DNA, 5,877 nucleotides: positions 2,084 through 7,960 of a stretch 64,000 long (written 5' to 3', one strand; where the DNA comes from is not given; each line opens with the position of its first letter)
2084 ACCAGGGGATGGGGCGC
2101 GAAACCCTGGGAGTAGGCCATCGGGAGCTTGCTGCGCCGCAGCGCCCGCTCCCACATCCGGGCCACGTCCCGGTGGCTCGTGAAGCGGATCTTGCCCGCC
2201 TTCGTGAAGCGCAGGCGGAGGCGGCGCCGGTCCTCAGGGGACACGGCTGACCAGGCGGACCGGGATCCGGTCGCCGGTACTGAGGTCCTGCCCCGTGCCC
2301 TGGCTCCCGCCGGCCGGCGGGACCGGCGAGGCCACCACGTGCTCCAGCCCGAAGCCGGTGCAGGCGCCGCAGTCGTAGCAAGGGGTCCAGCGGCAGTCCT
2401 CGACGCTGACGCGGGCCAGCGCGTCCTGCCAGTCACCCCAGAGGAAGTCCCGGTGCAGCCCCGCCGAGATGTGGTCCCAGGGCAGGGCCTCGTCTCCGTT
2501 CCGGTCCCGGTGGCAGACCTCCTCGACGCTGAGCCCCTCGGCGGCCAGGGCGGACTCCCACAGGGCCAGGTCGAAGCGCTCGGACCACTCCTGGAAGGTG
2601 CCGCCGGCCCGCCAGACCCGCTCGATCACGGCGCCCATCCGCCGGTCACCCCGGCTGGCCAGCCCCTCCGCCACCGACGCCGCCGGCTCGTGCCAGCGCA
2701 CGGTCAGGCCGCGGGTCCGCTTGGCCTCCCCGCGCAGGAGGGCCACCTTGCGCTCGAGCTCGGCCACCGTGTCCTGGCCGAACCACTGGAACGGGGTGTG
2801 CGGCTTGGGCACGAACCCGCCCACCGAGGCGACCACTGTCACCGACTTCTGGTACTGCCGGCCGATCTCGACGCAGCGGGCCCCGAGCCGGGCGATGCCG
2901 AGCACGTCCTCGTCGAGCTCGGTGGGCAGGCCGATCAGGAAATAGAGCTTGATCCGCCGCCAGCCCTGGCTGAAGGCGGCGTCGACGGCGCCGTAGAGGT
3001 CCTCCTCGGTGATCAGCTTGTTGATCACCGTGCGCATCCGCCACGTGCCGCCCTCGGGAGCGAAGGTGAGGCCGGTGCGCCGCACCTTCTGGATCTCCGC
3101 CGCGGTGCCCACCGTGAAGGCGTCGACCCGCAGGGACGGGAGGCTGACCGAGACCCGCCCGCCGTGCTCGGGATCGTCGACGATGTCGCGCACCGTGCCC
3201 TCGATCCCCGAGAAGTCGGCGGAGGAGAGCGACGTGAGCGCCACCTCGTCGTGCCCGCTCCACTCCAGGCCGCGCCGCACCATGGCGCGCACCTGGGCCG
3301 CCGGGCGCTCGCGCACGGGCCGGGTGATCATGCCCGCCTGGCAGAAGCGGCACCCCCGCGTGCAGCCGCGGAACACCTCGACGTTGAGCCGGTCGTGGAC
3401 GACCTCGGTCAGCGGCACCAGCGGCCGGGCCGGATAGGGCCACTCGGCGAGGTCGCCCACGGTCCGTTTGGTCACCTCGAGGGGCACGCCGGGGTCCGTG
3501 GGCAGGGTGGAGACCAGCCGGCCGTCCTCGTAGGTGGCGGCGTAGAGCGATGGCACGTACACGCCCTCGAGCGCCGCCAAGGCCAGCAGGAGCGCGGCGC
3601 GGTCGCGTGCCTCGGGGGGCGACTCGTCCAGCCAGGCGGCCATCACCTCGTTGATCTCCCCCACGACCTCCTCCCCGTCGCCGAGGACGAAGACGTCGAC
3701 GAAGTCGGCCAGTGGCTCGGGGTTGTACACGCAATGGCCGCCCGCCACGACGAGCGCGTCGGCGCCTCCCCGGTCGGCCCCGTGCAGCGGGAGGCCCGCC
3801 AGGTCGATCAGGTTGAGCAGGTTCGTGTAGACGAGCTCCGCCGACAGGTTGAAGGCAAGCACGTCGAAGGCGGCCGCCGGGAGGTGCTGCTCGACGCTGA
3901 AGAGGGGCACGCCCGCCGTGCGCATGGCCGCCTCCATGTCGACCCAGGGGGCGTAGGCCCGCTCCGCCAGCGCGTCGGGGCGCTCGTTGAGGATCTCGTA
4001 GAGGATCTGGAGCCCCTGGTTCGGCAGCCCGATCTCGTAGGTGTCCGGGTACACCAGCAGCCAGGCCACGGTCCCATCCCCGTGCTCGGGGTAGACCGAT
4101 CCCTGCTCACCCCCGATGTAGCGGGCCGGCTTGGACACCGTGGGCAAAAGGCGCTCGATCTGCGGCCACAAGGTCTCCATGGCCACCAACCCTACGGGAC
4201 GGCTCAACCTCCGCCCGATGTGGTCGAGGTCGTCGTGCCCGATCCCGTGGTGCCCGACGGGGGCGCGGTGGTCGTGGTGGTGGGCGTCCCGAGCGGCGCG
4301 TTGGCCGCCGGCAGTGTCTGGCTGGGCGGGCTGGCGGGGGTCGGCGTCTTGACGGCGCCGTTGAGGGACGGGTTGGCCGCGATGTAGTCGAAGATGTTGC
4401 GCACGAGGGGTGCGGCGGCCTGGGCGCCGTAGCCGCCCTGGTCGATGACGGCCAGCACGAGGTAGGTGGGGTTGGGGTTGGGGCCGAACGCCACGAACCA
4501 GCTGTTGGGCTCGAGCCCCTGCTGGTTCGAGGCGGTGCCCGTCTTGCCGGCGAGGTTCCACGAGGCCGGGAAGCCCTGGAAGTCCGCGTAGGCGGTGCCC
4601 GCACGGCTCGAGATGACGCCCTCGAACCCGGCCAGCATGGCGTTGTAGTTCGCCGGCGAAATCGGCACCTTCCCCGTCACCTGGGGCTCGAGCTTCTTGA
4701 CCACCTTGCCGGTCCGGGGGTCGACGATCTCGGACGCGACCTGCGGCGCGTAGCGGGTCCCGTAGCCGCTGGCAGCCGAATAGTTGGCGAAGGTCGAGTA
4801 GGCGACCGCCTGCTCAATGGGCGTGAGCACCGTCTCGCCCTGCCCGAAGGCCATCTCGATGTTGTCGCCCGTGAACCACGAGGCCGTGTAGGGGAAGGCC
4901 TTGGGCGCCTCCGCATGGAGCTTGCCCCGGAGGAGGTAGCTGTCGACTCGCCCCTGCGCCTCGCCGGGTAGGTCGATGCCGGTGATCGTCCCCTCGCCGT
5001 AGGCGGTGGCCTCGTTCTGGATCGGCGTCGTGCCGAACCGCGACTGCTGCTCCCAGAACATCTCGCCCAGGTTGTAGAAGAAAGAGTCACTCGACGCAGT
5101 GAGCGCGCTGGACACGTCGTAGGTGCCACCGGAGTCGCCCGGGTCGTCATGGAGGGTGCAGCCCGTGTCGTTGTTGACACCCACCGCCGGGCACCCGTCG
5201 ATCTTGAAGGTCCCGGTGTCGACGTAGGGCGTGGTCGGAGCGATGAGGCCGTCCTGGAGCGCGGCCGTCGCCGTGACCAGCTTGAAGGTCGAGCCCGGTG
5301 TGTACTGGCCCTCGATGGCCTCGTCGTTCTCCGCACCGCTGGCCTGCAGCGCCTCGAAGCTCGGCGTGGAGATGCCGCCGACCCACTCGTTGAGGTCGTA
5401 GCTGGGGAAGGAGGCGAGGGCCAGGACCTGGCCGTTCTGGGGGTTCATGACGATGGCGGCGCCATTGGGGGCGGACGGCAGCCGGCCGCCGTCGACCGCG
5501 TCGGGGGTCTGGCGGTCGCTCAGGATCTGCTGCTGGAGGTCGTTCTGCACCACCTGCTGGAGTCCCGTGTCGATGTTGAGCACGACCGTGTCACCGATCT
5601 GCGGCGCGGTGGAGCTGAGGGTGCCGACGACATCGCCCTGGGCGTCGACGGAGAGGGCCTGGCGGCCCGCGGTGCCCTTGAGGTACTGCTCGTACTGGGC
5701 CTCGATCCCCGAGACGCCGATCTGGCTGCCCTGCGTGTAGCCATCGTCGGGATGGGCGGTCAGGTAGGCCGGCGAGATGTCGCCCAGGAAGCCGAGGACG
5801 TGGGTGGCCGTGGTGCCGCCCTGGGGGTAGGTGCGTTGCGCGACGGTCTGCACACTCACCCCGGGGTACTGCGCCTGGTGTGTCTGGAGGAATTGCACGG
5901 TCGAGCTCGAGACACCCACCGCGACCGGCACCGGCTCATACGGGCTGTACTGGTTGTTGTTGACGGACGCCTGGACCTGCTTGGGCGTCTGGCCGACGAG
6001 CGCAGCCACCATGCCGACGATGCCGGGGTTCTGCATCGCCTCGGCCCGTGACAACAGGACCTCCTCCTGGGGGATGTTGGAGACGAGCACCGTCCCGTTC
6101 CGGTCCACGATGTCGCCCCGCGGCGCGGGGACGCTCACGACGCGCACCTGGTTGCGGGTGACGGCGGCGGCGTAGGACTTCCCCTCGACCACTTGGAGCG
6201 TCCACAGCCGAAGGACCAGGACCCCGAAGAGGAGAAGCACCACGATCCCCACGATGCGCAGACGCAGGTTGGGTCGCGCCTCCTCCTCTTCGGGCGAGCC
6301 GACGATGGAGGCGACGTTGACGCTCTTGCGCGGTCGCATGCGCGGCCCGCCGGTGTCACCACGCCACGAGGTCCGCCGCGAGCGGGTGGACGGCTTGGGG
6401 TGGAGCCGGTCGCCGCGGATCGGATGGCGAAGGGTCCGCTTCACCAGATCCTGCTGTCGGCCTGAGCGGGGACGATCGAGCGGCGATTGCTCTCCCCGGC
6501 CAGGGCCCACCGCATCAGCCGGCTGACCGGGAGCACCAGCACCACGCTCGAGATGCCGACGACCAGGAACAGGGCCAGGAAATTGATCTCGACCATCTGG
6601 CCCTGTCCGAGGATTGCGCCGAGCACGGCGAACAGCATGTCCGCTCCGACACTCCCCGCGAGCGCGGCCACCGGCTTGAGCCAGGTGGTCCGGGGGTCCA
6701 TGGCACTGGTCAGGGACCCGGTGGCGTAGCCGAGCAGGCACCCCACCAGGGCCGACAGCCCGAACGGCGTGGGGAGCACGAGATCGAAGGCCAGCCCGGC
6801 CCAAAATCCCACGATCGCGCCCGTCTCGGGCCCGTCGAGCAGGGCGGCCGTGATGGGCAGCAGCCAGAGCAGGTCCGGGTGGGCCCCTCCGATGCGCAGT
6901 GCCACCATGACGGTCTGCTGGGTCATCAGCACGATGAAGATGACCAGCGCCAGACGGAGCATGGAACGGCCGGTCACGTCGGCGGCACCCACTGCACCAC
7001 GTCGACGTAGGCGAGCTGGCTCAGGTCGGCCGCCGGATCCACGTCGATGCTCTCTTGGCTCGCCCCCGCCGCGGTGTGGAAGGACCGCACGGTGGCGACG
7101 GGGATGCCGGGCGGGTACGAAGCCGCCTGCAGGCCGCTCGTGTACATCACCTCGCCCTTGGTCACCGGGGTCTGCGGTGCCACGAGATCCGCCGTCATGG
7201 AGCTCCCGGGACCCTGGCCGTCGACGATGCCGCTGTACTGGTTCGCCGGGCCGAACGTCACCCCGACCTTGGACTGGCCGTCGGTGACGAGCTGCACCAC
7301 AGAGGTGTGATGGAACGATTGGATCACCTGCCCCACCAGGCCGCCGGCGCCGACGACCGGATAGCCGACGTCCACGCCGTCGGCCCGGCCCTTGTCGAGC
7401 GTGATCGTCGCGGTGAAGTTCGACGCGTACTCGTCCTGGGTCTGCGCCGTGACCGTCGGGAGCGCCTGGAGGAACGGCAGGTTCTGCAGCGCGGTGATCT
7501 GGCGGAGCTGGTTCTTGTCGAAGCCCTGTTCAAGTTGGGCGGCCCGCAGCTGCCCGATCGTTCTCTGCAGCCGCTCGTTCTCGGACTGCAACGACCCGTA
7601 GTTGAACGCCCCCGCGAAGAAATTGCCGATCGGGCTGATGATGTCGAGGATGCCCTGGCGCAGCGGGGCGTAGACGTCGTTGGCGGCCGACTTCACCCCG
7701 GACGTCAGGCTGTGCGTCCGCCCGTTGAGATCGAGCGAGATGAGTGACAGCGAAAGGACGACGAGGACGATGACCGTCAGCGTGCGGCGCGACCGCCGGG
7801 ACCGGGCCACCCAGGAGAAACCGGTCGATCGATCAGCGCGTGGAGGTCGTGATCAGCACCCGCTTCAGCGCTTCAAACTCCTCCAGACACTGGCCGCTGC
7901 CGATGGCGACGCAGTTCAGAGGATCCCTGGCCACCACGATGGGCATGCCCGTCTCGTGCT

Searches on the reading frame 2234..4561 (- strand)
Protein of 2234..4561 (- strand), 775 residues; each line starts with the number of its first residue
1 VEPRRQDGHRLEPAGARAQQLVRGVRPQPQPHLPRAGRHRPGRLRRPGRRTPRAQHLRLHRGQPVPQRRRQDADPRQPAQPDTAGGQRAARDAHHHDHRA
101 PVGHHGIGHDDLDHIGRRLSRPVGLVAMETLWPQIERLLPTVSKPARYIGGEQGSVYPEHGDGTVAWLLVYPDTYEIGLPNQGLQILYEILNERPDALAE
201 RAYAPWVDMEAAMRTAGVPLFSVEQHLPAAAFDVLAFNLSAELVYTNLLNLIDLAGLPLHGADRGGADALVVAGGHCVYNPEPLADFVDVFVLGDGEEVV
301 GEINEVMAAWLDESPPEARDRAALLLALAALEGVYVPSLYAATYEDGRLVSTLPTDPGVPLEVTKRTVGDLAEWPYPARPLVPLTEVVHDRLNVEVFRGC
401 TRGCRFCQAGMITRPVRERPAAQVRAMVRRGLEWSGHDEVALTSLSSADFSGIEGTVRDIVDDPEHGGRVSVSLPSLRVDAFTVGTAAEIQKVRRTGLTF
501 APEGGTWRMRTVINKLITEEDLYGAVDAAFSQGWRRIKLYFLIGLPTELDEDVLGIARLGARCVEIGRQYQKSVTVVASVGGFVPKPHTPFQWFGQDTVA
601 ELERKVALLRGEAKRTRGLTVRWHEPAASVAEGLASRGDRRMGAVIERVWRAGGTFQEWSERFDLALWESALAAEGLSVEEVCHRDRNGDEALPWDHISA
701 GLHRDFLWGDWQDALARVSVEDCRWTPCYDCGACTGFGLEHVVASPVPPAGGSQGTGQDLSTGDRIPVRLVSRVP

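Call 105: search_protein_families(library=pfam, proteins=[window:2234-4561:-], max_evalue=0.00001)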
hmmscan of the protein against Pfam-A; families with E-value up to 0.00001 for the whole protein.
window:2234-4561:- (775 aa): 2 families
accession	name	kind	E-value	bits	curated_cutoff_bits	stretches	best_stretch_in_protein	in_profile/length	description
PF19864.5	Radical_SAM_N2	-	4.8e-54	182.4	29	1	183-337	1-151/151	Radical SAM proteins, N-terminal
PF04055.27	Radical_SAM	-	3.6e-14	53.7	29.5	1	394-559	1-165/166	Radical SAM superfamily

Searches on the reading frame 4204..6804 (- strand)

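Call 105: search_protein_families(library=pfam, proteins=[window:4204-6804:-], max_evalue=0.00001)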
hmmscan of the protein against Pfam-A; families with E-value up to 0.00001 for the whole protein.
window:4204-6804:- (866 aa): 2 families
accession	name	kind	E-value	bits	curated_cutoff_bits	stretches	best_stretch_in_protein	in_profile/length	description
PF00905.27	Transpeptidase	-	1.1e-47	163.1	22.1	1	448-805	1-298/299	Penicillin binding protein transpeptidase domain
PF03717.20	PBP_dimer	-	1.5e-39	136.7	24.4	1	225-396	2-179/180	Penicillin-binding Protein dimerisation domain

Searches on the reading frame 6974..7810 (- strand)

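Call 105: search_protein_families(library=pfam, proteins=[window:6974-7810:-], max_evalue=0.00001)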
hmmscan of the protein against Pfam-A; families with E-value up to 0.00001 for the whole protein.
window:6974-7810:- (278 aa): 1 family
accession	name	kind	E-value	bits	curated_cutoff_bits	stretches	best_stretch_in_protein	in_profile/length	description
PF04085.20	MreC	-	7.6e-34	117.1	28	1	129-273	6-147/147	Rod shape-determining protein MreC, barrel core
